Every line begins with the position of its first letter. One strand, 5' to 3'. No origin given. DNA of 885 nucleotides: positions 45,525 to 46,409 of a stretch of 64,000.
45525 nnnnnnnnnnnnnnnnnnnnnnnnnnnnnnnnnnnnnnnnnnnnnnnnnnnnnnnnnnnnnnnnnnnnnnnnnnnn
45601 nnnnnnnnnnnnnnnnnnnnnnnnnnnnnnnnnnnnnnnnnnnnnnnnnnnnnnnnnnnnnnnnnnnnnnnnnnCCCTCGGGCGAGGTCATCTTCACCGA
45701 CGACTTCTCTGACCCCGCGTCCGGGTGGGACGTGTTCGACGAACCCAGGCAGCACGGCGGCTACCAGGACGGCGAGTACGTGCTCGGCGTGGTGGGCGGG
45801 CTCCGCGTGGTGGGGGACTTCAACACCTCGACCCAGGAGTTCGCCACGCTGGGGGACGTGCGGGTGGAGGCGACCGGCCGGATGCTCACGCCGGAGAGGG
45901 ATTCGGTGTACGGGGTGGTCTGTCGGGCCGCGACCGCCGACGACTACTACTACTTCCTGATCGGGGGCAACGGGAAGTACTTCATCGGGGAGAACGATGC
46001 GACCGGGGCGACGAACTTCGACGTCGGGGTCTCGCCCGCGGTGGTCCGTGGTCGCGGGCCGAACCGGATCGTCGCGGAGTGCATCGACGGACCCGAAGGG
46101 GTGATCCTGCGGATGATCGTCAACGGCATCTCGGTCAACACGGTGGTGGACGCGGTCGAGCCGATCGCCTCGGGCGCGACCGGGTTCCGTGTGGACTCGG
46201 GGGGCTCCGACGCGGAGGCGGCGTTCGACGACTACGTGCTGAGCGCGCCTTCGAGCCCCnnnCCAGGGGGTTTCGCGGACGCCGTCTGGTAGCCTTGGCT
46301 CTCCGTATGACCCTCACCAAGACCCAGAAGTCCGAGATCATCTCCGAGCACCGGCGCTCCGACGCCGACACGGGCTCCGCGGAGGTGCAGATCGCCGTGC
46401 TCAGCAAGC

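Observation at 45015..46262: Ser/Thr kinase whose extracellular part is a proprotein-convertase-type P-domain plus a ConA-like jelly-roll domain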

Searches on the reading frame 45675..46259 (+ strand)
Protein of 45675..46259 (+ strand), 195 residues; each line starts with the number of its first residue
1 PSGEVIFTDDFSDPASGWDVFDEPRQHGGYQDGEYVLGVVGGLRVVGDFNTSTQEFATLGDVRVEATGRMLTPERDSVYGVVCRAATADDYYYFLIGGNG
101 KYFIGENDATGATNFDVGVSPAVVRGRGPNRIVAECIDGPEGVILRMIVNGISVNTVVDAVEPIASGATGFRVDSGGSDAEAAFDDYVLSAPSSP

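Call 6: search_protein_families(library=pfam, proteins=[window:45681-46259:+], max_evalue=10)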
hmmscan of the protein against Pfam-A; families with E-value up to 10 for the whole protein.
seq(193 aa): 0 families

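Call 9: find_homologous_proteins(query=window:45675-46259:+, max_evalue=0.01)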
Query seq(195 aa) (195 aa): 12 proteins with E <= 0.01 among 483 candidates.
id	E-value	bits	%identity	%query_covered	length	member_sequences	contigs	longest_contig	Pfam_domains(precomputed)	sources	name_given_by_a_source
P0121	6.1e-99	348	96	86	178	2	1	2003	-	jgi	jgi:hypothetical protein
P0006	5.1e-73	263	65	97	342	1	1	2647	-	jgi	-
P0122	1.7e-72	262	65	97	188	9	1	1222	-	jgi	jgi:hypothetical protein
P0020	5.4e-67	244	60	96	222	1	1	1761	-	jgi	jgi:hypothetical protein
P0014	4.1e-64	234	59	97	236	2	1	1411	-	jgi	jgi:hypothetical protein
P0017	1.5e-60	223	55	99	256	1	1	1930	-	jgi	jgi:hypothetical protein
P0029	8.0e-57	210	53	96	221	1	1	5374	-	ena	-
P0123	1.9e-55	206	56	95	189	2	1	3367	-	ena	-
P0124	1.4e-51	193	61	76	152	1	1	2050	-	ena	-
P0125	9.2e-51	191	52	96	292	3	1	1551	-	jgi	jgi:hypothetical protein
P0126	1.8e-26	111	79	36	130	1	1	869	-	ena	-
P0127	2.7e-12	65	32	98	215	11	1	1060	-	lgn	-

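Call 21: search_protein_representatives(alignment_id=A1)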
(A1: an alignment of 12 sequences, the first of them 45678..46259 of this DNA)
Query: 12 sequences, 212 profile positions. Proteins with E-value up to 0.001 (for the whole library): 8779; up to 1e-10: 3644; up to 1e-30: 273. The best 150 are listed.
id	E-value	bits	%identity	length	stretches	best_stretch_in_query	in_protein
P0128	2.2e-98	344.4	-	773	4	21-210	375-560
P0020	5.4e-95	333.3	-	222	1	6-212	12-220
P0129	1.0e-91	322.6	-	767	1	7-212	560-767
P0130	5.8e-90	316.9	-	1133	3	20-211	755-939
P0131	5.1e-86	304.0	-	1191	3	20-211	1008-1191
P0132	1.2e-85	302.7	-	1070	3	12-211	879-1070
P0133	2.0e-84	298.8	-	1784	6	22-207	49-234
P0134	9.5e-80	283.5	-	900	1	22-212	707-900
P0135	1.4e-78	279.6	-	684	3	21-212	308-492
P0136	1.9e-73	262.9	-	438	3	20-211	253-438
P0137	2.3e-72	259.3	-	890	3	25-206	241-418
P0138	5.3e-72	258.2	-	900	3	19-210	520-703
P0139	1.4e-71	256.8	-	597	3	17-211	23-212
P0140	1.2e-68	247.2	-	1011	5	15-208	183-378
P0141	1.3e-68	247.1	-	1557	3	22-208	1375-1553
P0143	8.5e-67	241.2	-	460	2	14-210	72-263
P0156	8.1e-56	205.3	-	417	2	21-211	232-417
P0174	7.0e-50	185.9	-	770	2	22-211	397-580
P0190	6.3e-45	169.7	-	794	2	21-208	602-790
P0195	4.5e-44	166.9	-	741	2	16-208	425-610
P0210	1.3e-41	158.8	-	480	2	23-210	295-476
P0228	3.8e-40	154.1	-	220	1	7-211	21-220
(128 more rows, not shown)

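Call 26: search_protein_families(library=pfam, proteins=[P0131, P0174, P0190, P0139, P0143, P0156, P0195, P0210, P0228, P0133], max_evalue=0.1)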
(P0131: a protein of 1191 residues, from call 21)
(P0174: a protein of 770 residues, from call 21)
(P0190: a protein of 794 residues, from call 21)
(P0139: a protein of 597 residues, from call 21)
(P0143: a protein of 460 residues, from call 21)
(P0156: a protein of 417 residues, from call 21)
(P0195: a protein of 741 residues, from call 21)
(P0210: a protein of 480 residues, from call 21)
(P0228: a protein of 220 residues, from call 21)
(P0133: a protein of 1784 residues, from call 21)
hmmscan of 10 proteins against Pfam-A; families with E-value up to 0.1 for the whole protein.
P0131 (1191 aa): 10 families
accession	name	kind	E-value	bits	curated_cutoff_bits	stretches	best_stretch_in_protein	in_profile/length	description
PF00069.31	Pkinase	-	2.2e-51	175.2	31.7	1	12-262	1-255/263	Protein kinase domain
PF07714.23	PK_Tyr_Ser-Thr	-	6.1e-36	124.5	23.1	1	14-260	3-250/258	Protein tyrosine and serine/threonine kinase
PF13365.12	Trypsin_2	-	6e-25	89.1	27.6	1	391-548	1-144/144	Trypsin-like peptidase domain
PF06439.18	3keto-disac_hyd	-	4.7e-18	66.3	26.8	3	836-977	11-157/187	3-keto-disaccharide hydrolase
PF00089.32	Trypsin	-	3.8e-06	27.3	20.6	1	392-551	28-197/220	Trypsin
PF13385.13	Laminin_G_3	-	1.5e-05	25.6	27.6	0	700-774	35-105/151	Concanavalin A-like lectin/glucanases superfamily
PF03109.22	ABC1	-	0.00029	20.5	22.9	1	54-158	117-215/244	ABC1 atypical kinase-like domain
PF01636.29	APH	-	0.0014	18.8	23.2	0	25-119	12-107/239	Phosphotransferase enzyme family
PF10459.15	Peptidase_S46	-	0.0015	17.8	22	0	391-409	49-67/698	Peptidase S46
PF14531.12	Kinase-like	-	0.097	12.3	25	0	118-219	153-258/289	Kinase-like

P0174 (770 aa): 8 families
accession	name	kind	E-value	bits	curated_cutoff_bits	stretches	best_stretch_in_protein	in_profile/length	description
PF00069.31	Pkinase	-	1.3e-43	149.7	31.7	1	13-222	1-200/263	Protein kinase domain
PF07714.23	PK_Tyr_Ser-Thr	-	5.6e-25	88.6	23.1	1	16-267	4-251/258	Protein tyrosine and serine/threonine kinase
PF06439.18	3keto-disac_hyd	-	7.4e-07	29.8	26.8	1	621-766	38-185/187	3-keto-disaccharide hydrolase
PF01636.29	APH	-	1.7e-06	28.4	23.2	1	116-167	153-203/239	Phosphotransferase enzyme family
PF13385.13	Laminin_G_3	-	4.3e-05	24.1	27.6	0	478-548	40-107/151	Concanavalin A-like lectin/glucanases superfamily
PF01163.29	RIO1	-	0.0012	18.9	22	1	63-159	56-149/187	RIO domain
PF17667.7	Pkinase_fungal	-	0.034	13.3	24.1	1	131-162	302-340/387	Fungal protein kinase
PF19974.5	TCAD9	-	0.058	13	40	1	115-158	278-321/429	Ternary complex associated domain 9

P0190 (794 aa): 7 families
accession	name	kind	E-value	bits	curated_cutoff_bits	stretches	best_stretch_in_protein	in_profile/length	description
PF00069.31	Pkinase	-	2.2e-48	165.4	31.7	1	12-261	1-253/263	Protein kinase domain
PF07714.23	PK_Tyr_Ser-Thr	-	1.6e-33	116.6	23.1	1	16-259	5-248/258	Protein tyrosine and serine/threonine kinase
PF06439.18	3keto-disac_hyd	-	1e-12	48.9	26.8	2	420-567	12-170/187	3-keto-disaccharide hydrolase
PF03109.22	ABC1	-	7.4e-07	29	22.9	1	54-166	117-222/244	ABC1 atypical kinase-like domain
PF13385.13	Laminin_G_3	-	2e-06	28.5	27.6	1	477-579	34-127/151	Concanavalin A-like lectin/glucanases superfamily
PF01636.29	APH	-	0.00025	21.3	23.2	1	90-156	129-195/239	Phosphotransferase enzyme family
PF02973.23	Sialidase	-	0.052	13.5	26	0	480-561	50-134/189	Sialidase, N-terminal domain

P0139 (597 aa): 4 families
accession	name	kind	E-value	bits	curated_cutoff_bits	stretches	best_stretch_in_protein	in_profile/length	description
PF06439.18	3keto-disac_hyd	-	1.9e-21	77.4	26.8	3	238-405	11-185/187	3-keto-disaccharide hydrolase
PF13385.13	Laminin_G_3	-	3.1e-09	37.6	27.6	2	109-185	40-117/151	Concanavalin A-like lectin/glucanases superfamily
PF19763.6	DUF6250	-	0.00031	21.1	26.9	0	138-191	101-155/165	Domain of unknown function (DUF6250)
PF23414.1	Beta-prop_EML_2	-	0.0016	18.3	90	1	57-168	49-159/266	Echinoderm microtubule-associated protein second beta-propeller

P0143 (460 aa): 1 family
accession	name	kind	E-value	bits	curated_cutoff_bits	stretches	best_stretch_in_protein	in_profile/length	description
PF06439.18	3keto-disac_hyd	-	1.9e-05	25.2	26.8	0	95-240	13-170/187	3-keto-disaccharide hydrolase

P0156 (417 aa): 2 families
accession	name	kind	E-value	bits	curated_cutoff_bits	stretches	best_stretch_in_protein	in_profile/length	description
PF06439.18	3keto-disac_hyd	-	0.0098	16.4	26.8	0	156-189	115-148/187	3-keto-disaccharide hydrolase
PF12079.13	DUF3558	-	0.031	14.7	34.1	0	13-43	1-33/173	Protein of unknown function (DUF3558)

P0195 (741 aa): 12 families
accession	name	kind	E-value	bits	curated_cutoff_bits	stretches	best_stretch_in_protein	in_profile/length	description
PF13248.11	Zn_ribbon_3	-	1.1e-08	34.7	27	1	4-27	2-25/26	zinc-ribbon domain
PF13240.11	Zn_Ribbon_1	-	2.1e-07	31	25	1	6-25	1-20/23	zinc-ribbon domain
PF12773.13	DZR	-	0.0007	20.1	27.3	1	5-25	25-45/45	Double zinc ribbon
PF24246.1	SH3b_T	-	0.0029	18.3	27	1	294-322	39-66/74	SH3b_T domain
PF14803.11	Zn_ribbon_Nudix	-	0.0079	16.5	25.6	0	19-29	1-11/34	Nudix N-terminal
PF09297.16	Zn_ribbon_NUD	-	0.012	15.7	24.8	0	18-30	3-15/32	NADH pyrophosphatase zinc ribbon domain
PF11682.14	Zn_ribbon_11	-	0.022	14.8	24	1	6-26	7-26/37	Probable zinc-ribbon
PF17032.10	Zn_ribbon_15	-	0.039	15.2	28.9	1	4-25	52-73/73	zinc-ribbon family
PF18912.6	DZR_2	-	0.046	14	27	1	6-30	9-33/56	Double zinc ribbon domain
PF09889.16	DUF2116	-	0.056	13.9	26.8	1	5-22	4-21/59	Probable treble clef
PF06677.18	Auto_anti-p27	-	0.061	13.9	24.1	1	5-25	16-40/40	Sjogren's syndrome/scleroderma autoantigen 1 (Autoantigen p27)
PF01049.22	CADH_Y-type_LIR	-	0.063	13.8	24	0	386-404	7-25/60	Cadherin, Y-type LIR-motif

P0210 (480 aa): 9 families
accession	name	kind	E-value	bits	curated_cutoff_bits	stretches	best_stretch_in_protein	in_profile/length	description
PF06439.18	3keto-disac_hyd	-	1.8e-08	35.1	26.8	2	124-269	11-173/187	3-keto-disaccharide hydrolase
PF13240.11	Zn_Ribbon_1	-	3.3e-06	27.1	25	1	2-24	1-23/23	zinc-ribbon domain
PF13385.13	Laminin_G_3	-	2.4e-05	24.9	27.6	0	361-446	27-108/151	Concanavalin A-like lectin/glucanases superfamily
PF13248.11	Zn_ribbon_3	-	0.00018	21.3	27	1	2-24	4-26/26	zinc-ribbon domain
PF24463.1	DUF7577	-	0.00072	19.5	28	1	2-25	4-27/27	Domain of unknown function (DUF7577)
PF12773.13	DZR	-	0.001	19.6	27.3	1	3-24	1-22/45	Double zinc ribbon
PF09889.16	DUF2116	-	0.014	15.8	26.8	1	3-49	6-53/59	Probable treble clef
PF21344.3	Zn_ribbon_LysW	-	0.062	13.4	27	0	2-23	2-30/46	Alpha-aminoadipate carrier protein LysW-like, globular domain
PF09297.16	Zn_ribbon_NUD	-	0.077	13.2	24.8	0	1-10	22-31/32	NADH pyrophosphatase zinc ribbon domain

P0228 (220 aa): 2 families
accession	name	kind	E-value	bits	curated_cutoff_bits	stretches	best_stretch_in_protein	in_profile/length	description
PF23918.1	DUF7257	-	0.0084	16.2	27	1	100-192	107-199/239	Domain of unknown function (DUF7257)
PF06439.18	3keto-disac_hyd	-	0.097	13.1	26.8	0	50-198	12-172/187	3-keto-disaccharide hydrolase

P0133 (1784 aa): 1 family
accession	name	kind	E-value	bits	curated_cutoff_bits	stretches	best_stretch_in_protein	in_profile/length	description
PF06439.18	3keto-disac_hyd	-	8.2e-17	62.3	26.8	1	99-233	45-184/187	3-keto-disaccharide hydrolase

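Call 30: search_solved_structures(query=A1, max_evalue=1, show_alignments=1)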
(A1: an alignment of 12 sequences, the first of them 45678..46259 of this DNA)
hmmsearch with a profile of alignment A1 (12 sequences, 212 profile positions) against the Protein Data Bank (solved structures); distinct sequences matched with E-value up to 1: 1.
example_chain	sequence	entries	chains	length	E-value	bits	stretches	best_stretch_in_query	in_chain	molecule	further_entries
2v73_A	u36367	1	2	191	0.061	16.1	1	88-182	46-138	PUTATIVE EXO-ALPHA-SIALIDASE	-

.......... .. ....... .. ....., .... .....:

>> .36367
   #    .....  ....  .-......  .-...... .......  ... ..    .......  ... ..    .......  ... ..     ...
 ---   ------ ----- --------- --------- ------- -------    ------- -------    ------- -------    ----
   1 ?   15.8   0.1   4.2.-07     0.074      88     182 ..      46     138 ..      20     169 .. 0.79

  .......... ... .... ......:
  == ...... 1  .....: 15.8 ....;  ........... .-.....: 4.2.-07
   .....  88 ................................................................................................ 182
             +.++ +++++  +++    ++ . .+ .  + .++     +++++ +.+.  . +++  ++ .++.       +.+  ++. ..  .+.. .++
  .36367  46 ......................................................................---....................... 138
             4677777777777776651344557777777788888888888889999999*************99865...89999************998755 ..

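Call 64: search_protein_families(library=pfam, alignment_id=A1, max_evalue=10)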
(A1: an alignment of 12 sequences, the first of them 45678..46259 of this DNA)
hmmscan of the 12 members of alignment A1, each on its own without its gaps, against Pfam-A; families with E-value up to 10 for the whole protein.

A. member 1, window:45678-46259:+ (194 aa): 0 families

B. families by the number of members that match (of 12 scanned): 7 families
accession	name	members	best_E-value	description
PF04029.19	2-ph_phosp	2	0.0095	2-phosphosulpholactate phosphatase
PF13385.13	Laminin_G_3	2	0.023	Concanavalin A-like lectin/glucanases superfamily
PF06439.18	3keto-disac_hyd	1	0.0054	3-keto-disaccharide hydrolase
PF16411.10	SusF_SusE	1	0.029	Outer membrane protein SusF_SusE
PF06299.18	DUF1045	1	0.22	Protein of unknown function (DUF1045)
PF14937.11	DUF4500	1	0.24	Domain of unknown function (DUF4500)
PF01483.27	P_proprotein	1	0.29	Proprotein convertase P-domain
